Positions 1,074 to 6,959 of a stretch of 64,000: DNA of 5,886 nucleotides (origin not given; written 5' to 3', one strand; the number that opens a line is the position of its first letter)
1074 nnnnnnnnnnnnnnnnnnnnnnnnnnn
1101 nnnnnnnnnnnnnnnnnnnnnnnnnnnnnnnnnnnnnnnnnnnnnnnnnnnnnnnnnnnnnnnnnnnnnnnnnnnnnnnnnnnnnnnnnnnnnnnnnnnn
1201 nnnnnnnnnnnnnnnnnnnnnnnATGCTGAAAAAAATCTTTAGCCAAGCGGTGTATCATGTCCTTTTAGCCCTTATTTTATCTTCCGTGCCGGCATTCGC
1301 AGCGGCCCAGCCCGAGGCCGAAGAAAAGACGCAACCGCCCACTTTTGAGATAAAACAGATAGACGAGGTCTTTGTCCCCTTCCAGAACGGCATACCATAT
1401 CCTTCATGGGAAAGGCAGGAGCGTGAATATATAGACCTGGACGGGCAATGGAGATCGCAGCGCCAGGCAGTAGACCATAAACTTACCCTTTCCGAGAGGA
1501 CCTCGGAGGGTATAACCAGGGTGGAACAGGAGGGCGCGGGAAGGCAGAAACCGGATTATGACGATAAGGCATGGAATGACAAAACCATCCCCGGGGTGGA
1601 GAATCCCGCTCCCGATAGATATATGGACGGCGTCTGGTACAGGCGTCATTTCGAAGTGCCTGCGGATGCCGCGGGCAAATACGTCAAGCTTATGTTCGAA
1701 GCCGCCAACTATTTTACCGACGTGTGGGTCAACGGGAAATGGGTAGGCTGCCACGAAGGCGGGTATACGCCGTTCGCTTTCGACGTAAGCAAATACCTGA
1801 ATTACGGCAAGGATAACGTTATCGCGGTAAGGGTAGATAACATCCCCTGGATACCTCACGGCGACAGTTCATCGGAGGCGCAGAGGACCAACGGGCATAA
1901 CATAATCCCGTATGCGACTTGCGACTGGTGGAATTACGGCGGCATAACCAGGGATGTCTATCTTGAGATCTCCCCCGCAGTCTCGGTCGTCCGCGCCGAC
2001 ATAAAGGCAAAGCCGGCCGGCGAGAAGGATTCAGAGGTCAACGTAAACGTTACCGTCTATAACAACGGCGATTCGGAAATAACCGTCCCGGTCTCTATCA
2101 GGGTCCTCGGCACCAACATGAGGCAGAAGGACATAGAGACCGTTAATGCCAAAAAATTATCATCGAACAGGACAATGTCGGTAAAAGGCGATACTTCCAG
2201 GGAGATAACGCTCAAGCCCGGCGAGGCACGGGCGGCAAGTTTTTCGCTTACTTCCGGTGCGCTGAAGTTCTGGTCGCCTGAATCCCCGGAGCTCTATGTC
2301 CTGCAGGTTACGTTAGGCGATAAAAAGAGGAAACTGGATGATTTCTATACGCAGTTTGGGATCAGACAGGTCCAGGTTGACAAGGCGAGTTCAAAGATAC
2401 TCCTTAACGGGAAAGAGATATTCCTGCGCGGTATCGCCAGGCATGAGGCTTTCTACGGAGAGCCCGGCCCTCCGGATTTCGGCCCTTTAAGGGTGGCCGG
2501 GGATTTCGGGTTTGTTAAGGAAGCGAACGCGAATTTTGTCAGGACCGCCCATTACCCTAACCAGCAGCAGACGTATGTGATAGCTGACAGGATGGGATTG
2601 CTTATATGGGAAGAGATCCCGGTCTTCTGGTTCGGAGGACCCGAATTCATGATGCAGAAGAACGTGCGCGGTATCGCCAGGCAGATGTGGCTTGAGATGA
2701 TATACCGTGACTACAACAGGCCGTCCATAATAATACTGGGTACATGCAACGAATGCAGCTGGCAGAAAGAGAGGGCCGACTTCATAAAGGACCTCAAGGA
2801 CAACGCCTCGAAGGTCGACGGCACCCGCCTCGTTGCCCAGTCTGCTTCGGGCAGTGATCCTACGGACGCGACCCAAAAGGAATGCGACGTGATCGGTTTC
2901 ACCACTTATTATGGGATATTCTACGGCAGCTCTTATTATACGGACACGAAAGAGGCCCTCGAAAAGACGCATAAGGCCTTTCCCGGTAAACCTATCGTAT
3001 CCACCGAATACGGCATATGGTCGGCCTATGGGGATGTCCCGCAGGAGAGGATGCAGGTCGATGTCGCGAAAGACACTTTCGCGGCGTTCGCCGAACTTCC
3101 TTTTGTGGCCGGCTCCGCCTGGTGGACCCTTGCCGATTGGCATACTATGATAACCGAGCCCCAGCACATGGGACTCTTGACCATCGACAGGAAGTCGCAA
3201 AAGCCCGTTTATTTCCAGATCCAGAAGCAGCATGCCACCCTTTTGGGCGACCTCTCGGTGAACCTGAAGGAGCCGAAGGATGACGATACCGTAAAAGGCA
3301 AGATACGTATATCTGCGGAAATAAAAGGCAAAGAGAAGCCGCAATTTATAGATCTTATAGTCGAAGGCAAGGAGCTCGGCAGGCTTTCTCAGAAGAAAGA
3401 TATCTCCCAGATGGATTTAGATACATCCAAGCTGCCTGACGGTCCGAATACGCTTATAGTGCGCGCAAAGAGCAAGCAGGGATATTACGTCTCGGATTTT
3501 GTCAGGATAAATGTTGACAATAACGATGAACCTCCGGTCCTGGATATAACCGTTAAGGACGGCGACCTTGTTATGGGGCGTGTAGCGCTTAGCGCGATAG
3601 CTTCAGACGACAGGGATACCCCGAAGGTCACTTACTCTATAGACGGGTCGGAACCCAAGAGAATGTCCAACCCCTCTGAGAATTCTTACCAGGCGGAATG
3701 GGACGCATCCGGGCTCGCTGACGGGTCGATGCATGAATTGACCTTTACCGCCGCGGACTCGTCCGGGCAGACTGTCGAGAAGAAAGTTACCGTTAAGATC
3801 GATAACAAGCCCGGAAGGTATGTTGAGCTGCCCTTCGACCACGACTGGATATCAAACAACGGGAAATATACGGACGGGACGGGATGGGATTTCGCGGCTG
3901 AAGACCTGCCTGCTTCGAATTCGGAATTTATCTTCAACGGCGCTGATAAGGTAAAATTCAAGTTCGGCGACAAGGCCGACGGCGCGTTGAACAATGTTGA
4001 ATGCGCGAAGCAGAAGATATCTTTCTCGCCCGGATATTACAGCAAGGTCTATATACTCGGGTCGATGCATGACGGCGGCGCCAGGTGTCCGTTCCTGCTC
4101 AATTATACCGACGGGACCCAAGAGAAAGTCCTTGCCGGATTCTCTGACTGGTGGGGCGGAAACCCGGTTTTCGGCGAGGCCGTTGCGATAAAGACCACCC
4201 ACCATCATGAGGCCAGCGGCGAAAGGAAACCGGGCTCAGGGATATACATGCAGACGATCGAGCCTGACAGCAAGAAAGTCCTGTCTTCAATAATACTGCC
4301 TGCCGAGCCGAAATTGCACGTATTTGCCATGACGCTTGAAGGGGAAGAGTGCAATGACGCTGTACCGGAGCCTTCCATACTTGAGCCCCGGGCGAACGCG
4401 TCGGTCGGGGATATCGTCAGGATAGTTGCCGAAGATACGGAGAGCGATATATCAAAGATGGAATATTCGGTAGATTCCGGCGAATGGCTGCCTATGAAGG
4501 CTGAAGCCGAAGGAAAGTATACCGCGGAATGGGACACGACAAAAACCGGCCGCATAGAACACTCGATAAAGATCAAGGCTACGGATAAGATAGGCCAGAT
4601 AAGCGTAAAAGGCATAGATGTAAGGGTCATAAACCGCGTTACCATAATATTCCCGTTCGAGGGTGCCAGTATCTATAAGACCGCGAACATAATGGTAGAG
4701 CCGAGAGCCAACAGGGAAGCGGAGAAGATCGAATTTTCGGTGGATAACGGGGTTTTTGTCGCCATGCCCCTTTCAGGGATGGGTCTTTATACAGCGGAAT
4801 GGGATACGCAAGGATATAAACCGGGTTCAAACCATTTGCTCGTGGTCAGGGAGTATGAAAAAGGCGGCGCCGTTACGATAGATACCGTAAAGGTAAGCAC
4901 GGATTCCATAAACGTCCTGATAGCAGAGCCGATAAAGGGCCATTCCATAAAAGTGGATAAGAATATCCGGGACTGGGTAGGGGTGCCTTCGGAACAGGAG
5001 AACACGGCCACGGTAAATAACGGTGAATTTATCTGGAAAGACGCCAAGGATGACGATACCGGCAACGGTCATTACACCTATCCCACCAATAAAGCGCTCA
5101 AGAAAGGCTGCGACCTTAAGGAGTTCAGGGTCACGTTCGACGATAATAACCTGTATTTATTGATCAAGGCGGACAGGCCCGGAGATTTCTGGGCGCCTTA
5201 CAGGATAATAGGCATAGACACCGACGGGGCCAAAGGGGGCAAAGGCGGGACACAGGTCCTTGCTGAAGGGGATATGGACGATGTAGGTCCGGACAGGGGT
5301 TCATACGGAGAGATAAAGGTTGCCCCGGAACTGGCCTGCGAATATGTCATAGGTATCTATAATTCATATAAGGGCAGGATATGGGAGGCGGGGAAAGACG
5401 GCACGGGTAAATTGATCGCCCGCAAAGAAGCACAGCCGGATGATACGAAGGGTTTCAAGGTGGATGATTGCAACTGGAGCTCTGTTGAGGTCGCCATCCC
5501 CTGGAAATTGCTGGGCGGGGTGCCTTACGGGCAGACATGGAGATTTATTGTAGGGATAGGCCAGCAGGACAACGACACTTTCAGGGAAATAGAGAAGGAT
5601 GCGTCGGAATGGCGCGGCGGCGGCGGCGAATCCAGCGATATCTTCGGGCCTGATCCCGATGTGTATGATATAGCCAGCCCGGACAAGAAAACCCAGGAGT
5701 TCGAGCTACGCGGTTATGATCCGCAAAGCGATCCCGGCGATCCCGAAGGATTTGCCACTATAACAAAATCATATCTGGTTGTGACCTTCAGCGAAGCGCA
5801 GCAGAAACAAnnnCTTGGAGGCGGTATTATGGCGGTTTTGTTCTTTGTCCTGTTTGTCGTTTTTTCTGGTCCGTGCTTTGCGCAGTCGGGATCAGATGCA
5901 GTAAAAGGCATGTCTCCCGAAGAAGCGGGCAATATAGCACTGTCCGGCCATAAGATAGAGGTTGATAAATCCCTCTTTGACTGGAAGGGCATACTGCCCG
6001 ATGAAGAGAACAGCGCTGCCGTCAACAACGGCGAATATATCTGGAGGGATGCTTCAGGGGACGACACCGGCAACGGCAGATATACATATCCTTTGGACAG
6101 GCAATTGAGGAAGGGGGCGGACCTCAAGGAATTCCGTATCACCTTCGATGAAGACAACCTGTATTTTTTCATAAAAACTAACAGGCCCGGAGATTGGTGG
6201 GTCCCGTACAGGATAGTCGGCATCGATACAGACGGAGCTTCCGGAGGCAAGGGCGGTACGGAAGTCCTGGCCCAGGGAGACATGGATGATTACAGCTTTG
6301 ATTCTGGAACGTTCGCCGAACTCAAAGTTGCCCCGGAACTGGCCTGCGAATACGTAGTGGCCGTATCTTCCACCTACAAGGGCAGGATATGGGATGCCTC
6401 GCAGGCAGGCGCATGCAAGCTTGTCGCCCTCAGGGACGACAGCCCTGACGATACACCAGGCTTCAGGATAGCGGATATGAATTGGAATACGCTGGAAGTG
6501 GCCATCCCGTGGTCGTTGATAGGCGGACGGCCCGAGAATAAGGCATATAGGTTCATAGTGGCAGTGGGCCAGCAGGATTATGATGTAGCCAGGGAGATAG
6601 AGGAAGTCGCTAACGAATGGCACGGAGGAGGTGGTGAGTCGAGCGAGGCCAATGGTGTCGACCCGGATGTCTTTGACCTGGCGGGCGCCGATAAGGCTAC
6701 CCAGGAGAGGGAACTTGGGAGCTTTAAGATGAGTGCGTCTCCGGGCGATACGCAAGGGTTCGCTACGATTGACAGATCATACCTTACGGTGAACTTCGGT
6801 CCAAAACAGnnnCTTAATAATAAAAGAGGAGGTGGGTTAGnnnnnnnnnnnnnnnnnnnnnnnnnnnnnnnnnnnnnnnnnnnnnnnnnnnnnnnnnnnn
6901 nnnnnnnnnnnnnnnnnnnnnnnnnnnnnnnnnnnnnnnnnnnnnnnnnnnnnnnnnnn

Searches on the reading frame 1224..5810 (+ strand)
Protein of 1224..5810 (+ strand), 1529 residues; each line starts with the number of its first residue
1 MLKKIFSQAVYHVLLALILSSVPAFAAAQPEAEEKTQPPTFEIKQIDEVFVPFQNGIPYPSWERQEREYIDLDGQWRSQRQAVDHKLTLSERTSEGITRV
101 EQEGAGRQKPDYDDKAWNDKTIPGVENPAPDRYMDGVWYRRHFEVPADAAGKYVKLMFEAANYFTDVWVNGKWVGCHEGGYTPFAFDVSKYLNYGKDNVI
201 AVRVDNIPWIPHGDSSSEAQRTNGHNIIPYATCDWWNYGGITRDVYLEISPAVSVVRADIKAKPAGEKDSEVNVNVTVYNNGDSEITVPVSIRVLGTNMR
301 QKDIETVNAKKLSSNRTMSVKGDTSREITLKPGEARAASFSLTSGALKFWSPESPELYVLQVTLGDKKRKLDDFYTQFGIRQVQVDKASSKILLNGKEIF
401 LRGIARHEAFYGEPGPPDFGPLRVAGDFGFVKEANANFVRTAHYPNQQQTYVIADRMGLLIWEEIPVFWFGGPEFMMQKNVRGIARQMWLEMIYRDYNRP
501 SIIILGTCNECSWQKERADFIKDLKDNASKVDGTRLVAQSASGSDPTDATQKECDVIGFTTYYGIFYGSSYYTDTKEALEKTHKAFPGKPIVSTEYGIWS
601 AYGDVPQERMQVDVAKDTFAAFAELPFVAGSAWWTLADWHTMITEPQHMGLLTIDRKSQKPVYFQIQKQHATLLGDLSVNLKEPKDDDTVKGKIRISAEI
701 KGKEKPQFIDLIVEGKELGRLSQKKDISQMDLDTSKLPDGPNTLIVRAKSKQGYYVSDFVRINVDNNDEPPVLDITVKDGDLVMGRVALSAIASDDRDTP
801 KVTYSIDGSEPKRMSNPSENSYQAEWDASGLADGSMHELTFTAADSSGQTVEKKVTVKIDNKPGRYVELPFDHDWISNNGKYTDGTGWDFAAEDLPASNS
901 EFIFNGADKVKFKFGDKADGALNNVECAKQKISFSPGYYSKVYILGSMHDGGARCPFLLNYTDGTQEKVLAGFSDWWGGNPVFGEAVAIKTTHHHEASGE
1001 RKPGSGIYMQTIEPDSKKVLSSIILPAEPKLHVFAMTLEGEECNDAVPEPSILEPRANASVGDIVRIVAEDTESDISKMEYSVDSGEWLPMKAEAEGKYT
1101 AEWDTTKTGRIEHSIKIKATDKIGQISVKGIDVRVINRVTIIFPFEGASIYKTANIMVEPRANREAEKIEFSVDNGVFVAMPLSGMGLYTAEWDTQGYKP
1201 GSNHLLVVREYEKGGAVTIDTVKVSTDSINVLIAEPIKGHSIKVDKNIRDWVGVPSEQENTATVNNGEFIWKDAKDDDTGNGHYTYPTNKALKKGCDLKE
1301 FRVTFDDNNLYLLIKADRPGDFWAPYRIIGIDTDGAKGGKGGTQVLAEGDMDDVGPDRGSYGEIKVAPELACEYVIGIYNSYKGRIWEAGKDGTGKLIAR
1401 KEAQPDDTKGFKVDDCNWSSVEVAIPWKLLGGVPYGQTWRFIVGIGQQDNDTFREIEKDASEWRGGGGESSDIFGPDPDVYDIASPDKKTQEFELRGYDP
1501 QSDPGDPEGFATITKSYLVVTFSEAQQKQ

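Call 12: search_protein_families(library=pfam, proteins=[window:1224-5810:+], max_evalue=0.0001)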
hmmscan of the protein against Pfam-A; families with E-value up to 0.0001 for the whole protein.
window:1224-5810:+ (1529 aa): 7 families
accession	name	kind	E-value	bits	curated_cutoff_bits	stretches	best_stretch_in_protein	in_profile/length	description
PF02836.23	Glyco_hydro_2_C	-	9e-26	91.1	21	1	389-669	5-296/302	Glycosyl hydrolases family 2, TIM barrel domain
PF17957.7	Big_7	-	1.9e-24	86.5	24.1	2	778-835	9-65/70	Bacterial Ig domain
PF02837.24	Glyco_hydro_2_N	-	2.4e-23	83.3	28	1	126-249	56-167/169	Glycosyl hydrolases family 2, sugar binding domain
PF09985.14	Glucodextran_C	-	5.9e-20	72.2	22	1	1272-1502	5-220/228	C-terminal binding-module, SLH-like, of glucodextranase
PF00703.27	Glyco_hydro_2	-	3.2e-11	44.4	23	1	259-381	5-109/109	Glycosyl hydrolases family 2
PF22666.2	Glyco_hydro_2_N2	-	4e-09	37.2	27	1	137-206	50-119/167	Glycosyl hydrolase 2 galactose-binding domain-like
PF13364.12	BetaGal_ABD2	-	7.4e-06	27.1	23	1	108-206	8-108/112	Beta-galactosidase second all-beta domain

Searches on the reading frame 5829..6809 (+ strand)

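Call 12: search_protein_families(library=pfam, proteins=[window:5829-6809:+], max_evalue=0.0001)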
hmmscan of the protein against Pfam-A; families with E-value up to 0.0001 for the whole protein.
window:5829-6809:+ (327 aa): 1 family
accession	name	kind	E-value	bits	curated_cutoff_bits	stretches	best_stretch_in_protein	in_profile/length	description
PF09985.14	Glucodextran_C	-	5.1e-20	72.4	22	2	164-303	90-220/228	C-terminal binding-module, SLH-like, of glucodextranase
